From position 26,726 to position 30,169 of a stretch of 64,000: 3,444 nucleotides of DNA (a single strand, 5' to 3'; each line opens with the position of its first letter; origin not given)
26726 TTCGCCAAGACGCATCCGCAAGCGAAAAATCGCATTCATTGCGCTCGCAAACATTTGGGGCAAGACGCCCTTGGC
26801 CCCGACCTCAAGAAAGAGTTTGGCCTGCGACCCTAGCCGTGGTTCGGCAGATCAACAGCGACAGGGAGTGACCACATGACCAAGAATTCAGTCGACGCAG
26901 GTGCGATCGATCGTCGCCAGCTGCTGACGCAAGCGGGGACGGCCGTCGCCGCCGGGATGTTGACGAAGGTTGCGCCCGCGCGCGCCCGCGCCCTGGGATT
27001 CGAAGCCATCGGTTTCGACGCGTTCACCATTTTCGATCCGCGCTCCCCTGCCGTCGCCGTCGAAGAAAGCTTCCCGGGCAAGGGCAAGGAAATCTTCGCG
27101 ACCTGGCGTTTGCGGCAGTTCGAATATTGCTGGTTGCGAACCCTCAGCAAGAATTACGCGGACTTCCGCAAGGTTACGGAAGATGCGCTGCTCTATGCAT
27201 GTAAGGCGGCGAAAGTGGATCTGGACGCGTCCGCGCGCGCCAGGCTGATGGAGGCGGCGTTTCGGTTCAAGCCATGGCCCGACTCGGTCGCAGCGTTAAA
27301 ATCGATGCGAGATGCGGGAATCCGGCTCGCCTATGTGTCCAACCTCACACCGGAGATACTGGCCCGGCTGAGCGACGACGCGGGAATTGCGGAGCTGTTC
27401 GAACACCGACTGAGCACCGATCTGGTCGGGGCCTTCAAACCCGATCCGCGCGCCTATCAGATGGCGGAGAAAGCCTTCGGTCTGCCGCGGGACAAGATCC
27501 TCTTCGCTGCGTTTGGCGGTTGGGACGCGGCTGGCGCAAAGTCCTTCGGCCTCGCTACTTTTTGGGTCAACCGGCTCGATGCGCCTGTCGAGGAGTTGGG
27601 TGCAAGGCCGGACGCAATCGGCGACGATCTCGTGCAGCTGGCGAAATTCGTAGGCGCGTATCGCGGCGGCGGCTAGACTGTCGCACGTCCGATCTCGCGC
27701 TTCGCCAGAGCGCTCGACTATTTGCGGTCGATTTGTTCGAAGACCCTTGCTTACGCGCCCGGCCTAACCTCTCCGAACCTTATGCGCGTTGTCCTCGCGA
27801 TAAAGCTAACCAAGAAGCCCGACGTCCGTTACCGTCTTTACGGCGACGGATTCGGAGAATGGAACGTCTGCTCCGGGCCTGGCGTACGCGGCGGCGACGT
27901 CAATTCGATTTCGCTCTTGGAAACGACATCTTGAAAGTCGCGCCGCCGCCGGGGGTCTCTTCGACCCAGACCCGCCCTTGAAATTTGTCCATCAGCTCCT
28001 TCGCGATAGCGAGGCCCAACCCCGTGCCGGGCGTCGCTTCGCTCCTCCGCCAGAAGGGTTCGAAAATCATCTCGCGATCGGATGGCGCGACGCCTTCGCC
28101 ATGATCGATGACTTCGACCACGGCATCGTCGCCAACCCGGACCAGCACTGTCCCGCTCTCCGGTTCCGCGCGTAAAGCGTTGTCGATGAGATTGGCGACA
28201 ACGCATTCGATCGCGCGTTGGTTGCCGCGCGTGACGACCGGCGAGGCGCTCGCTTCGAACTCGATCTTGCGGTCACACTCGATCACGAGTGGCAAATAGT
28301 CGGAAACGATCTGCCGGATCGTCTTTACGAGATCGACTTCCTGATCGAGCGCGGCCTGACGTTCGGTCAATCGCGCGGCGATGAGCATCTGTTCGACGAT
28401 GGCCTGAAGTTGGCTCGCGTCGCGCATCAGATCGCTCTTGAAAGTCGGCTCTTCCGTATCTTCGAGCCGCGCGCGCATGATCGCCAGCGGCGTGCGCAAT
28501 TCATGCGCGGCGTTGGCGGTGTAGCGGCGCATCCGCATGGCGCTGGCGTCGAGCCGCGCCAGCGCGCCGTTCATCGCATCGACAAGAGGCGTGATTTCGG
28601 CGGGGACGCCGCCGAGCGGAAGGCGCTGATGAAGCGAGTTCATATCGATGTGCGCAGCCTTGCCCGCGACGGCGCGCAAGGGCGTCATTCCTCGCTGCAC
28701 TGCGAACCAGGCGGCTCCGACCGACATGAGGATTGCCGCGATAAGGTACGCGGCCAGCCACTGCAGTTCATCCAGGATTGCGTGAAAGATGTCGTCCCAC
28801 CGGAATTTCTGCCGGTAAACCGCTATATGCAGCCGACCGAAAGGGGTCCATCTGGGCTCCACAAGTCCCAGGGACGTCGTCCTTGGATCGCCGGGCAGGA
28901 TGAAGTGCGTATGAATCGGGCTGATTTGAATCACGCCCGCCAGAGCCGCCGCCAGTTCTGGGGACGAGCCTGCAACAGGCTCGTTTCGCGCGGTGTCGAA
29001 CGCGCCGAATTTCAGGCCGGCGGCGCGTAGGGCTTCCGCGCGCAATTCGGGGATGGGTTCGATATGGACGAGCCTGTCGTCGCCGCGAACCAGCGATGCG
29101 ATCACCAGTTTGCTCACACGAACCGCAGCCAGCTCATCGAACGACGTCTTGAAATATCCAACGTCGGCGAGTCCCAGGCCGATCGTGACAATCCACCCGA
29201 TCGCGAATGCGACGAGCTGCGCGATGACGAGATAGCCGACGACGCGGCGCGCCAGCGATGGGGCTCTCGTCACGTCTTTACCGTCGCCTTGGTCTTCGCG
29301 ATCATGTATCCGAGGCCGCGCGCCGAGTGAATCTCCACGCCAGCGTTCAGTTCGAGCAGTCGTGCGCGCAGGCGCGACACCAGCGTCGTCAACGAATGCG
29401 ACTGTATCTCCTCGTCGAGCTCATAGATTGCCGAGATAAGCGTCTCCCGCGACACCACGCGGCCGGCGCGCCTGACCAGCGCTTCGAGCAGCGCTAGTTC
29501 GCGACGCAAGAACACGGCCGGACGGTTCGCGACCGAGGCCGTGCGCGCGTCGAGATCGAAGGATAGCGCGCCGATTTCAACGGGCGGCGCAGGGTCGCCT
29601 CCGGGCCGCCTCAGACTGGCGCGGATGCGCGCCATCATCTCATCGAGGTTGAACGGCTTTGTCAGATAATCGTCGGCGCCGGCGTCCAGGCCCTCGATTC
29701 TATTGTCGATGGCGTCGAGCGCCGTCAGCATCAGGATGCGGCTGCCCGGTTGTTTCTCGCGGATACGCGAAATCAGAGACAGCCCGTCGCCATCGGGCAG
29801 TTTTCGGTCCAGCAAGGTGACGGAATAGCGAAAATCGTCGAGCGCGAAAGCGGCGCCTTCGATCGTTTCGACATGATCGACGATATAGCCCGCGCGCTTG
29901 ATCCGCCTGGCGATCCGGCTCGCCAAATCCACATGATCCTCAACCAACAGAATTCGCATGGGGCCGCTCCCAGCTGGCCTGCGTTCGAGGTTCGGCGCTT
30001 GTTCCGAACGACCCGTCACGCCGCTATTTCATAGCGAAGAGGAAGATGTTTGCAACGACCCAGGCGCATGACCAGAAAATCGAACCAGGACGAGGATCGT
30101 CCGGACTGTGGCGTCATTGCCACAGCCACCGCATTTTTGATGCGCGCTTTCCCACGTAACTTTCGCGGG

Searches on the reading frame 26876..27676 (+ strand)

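Call 78: search_protein_families(library=pfam, proteins=[window:26876-27676:+], max_evalue=0.0001)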
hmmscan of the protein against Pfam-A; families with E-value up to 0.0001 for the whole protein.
window:26876-27676:+ (266 aa): 2 families
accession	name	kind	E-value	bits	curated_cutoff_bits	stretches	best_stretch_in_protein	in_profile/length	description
PF00702.32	Hydrolase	-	2.5e-15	57.8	26.4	1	75-225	52-191/191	haloacid dehalogenase-like hydrolase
PF13419.12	HAD_2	-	2.6e-07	31.4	23.8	1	122-231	67-178/178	Haloacid dehalogenase-like hydrolase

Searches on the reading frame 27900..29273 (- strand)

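Call 78: search_protein_families(library=pfam, proteins=[window:27900-29273:-], max_evalue=0.0001)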
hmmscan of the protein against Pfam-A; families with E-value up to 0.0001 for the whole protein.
window:27900-29273:- (457 aa): 3 families
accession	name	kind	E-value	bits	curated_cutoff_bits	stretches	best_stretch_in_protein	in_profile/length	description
PF02518.31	HATPase_c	-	2.4e-26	92.8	26.4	1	351-454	2-110/111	Histidine kinase-, DNA gyrase B-, and HSP90-like ATPase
PF00512.31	HisKA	-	6.1e-07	29.8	26.9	1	248-303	2-64/66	His Kinase A (phospho-acceptor) domain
PF13581.12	HATPase_c_2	-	8.2e-06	26.3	27.4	1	356-433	37-114/127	Histidine kinase-like ATPase domain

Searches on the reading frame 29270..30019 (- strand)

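Call 78: search_protein_families(library=pfam, proteins=[window:29270-30019:-], max_evalue=0.0001)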
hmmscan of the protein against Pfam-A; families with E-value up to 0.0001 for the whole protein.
window:29270-30019:- (249 aa): 2 families
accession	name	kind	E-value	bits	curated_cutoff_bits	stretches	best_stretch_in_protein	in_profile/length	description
PF00072.30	Response_reg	-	6.1e-25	88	30.2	1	23-133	1-111/111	Response regulator receiver domain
PF00486.34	Trans_reg_C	-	1.2e-16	61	26.2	1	172-239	8-76/77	Transcriptional regulatory protein, C terminal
